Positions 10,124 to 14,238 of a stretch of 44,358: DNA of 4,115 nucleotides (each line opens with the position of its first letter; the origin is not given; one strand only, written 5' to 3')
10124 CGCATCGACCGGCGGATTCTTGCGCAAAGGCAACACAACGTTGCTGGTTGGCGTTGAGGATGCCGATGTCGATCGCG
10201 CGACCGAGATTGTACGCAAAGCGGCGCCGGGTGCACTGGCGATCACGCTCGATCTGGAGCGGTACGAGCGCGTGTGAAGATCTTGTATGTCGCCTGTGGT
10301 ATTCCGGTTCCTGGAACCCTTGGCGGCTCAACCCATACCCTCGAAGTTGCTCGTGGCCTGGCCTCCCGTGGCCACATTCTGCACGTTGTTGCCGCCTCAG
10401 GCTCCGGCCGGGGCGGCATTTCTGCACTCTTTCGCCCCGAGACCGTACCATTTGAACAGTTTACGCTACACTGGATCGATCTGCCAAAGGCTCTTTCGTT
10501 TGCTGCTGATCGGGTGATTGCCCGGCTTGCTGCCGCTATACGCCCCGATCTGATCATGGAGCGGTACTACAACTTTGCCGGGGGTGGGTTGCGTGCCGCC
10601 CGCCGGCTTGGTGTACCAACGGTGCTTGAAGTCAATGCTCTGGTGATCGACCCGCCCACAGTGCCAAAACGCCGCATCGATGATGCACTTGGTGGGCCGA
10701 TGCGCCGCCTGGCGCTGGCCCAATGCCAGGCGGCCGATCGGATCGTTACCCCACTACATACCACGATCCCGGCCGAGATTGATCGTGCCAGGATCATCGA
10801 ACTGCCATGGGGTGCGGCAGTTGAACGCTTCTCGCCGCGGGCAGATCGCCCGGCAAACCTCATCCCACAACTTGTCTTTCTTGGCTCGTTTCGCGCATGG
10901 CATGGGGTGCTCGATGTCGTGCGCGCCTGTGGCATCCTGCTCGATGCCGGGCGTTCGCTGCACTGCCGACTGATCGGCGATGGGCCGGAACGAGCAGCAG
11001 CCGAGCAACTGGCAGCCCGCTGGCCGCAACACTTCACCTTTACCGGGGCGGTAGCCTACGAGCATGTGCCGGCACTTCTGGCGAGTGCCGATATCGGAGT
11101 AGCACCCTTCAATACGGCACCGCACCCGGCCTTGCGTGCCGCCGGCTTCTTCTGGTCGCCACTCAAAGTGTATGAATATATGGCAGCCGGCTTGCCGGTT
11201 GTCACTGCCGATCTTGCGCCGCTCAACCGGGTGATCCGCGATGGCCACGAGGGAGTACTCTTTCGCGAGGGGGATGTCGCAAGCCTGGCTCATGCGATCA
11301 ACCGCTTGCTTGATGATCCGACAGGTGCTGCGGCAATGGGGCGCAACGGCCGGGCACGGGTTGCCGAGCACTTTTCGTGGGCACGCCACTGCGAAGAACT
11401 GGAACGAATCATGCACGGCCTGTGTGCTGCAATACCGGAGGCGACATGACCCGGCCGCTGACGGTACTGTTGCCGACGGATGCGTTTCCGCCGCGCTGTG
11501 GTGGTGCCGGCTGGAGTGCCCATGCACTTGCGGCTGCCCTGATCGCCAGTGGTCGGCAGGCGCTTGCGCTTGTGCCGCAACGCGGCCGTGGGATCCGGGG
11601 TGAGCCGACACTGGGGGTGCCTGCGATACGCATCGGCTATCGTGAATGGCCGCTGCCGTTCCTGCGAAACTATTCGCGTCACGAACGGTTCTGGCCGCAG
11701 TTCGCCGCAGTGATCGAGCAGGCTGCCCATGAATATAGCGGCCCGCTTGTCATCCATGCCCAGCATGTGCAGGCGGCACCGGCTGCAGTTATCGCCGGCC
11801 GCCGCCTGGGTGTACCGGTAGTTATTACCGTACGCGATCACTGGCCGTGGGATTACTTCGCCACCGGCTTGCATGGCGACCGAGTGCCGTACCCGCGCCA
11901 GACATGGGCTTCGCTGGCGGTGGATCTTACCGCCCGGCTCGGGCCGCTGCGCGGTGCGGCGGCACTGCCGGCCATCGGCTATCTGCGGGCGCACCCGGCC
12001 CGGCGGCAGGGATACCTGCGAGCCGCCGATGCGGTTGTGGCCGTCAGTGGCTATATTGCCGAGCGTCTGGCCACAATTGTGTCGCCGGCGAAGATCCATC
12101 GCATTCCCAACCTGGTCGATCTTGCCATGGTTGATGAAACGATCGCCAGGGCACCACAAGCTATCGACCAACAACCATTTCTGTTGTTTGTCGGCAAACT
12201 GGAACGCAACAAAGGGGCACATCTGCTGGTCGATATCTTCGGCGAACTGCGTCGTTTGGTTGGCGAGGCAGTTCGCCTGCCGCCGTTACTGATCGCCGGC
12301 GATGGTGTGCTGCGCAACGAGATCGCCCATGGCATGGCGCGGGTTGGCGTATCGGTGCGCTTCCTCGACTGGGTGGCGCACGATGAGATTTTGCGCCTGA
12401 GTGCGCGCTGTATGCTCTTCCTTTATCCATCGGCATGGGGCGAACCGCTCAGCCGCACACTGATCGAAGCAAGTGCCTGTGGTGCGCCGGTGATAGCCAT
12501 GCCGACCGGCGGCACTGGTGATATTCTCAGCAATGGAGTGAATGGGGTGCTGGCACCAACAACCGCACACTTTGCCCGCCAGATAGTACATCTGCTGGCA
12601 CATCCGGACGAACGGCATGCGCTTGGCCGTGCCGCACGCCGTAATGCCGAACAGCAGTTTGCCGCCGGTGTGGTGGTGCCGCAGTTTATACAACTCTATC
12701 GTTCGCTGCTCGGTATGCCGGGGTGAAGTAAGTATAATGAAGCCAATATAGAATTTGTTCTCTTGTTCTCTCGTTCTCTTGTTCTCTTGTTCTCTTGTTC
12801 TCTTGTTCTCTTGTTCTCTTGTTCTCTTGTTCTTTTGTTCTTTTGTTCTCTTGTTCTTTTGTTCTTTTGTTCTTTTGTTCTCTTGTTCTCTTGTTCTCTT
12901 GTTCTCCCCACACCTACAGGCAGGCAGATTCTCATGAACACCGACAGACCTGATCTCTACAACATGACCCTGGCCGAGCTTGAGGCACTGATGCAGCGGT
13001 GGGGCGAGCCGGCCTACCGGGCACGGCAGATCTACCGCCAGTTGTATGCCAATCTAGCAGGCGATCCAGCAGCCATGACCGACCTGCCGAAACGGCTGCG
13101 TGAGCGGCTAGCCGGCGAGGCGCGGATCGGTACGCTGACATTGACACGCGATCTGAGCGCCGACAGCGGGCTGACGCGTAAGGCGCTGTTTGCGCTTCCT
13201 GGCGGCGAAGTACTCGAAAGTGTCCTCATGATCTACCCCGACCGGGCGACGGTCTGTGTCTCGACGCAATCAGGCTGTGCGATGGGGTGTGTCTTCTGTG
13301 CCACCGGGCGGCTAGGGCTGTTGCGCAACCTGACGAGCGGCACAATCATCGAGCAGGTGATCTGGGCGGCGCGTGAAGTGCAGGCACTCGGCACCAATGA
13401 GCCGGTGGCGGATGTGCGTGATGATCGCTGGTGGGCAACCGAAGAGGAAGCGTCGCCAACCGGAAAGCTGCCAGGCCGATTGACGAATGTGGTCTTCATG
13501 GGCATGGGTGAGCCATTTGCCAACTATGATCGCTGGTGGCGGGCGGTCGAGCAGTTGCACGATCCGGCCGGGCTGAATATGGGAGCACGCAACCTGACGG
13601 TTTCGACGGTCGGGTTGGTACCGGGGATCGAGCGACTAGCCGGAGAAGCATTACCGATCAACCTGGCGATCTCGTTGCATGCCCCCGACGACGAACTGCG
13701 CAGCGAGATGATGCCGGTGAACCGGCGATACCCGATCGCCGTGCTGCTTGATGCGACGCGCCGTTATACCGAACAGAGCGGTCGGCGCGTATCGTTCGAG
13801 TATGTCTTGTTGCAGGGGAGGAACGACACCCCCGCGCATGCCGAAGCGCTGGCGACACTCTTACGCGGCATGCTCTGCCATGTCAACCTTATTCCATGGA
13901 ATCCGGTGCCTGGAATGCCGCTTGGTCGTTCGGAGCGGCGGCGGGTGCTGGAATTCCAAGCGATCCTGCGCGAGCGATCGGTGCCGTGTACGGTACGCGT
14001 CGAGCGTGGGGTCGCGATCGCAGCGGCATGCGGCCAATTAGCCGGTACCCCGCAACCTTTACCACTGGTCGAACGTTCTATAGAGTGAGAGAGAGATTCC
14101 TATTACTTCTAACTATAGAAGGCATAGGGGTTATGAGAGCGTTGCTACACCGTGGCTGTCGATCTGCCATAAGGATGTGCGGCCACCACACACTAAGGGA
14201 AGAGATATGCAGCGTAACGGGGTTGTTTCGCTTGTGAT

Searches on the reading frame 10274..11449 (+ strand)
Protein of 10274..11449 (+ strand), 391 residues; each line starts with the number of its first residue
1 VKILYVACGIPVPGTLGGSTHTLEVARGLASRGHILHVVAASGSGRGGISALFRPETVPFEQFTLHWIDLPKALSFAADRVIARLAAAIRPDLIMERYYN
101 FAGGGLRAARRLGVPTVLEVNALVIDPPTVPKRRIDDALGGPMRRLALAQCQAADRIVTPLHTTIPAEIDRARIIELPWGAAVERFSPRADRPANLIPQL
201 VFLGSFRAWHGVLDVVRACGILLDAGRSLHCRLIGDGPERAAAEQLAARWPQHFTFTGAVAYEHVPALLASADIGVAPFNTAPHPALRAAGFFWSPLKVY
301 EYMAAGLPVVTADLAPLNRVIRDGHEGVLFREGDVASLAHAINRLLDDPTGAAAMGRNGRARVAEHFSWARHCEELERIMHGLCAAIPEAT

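Call 15: search_protein_families(library=pfam, proteins=[window:10274-11449:+])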
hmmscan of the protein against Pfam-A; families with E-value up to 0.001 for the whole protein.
window:10274-11449:+ (391 aa): 6 families
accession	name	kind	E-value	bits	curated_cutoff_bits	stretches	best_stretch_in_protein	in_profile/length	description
PF13692.12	Glyco_trans_1_4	-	4.2e-26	92.3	27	1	198-348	2-142/142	Glycosyl transferases group 1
PF00534.26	Glycos_transf_1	-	2.5e-22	79.7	26.4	1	199-361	17-171/172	Glycosyl transferases group 1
PF13524.12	Glyco_trans_1_2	-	1.7e-16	60.9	25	1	228-377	11-143/144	Glycosyl transferase-like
PF13439.12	Glyco_transf_4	-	4.5e-12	46.8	28.5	1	17-161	3-141/170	Glycosyltransferase Family 4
PF13579.12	Glyco_trans_4_4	-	4.6e-10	40.5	29.7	1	17-160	2-134/158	Glycosyl transferase 4-like domain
PF13477.12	Glyco_trans_4_2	-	0.00017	22.2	23.4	1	18-118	9-103/139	Glycosyl transferase 4-like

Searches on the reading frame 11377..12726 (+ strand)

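Call 15: search_protein_families(library=pfam, proteins=[window:11377-12726:+])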
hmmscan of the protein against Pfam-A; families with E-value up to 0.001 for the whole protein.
window:11377-12726:+ (449 aa): 6 families
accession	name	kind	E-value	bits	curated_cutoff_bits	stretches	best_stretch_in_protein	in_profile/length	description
PF00534.26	Glycos_transf_1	-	8.2e-26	91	26.4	1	257-422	6-171/172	Glycosyl transferases group 1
PF13692.12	Glyco_trans_1_4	-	8.7e-23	81.6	27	1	267-408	2-141/142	Glycosyl transferases group 1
PF13439.12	Glyco_transf_4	-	1.8e-16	61.1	28.5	1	42-250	2-169/170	Glycosyltransferase Family 4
PF13524.12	Glyco_trans_1_2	-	9.4e-14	52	25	1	304-428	17-133/144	Glycosyl transferase-like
PF13579.12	Glyco_trans_4_4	-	8.1e-11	43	29.7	1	42-245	1-157/158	Glycosyl transferase 4-like domain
PF20706.3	GT4-conflict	-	1.6e-06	27.8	26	1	214-398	144-328/385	Family 4 Glycosyltransferase in conflict systems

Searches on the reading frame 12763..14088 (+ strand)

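Call 16: search_protein_families(library=pfam, proteins=[window:12763-14088:+])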
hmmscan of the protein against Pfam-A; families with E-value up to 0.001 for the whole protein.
window:12763-14088:+ (441 aa): 2 families
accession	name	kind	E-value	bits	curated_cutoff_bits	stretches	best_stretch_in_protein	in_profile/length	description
PF04055.27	Radical_SAM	-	1.2e-11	45.5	29.5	1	167-356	2-157/166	Radical SAM superfamily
PF21016.3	RlmN_N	-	1.2e-11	44.6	24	1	64-122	2-60/60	Ribosomal RNA large subunit methyltransferase N-terminal domain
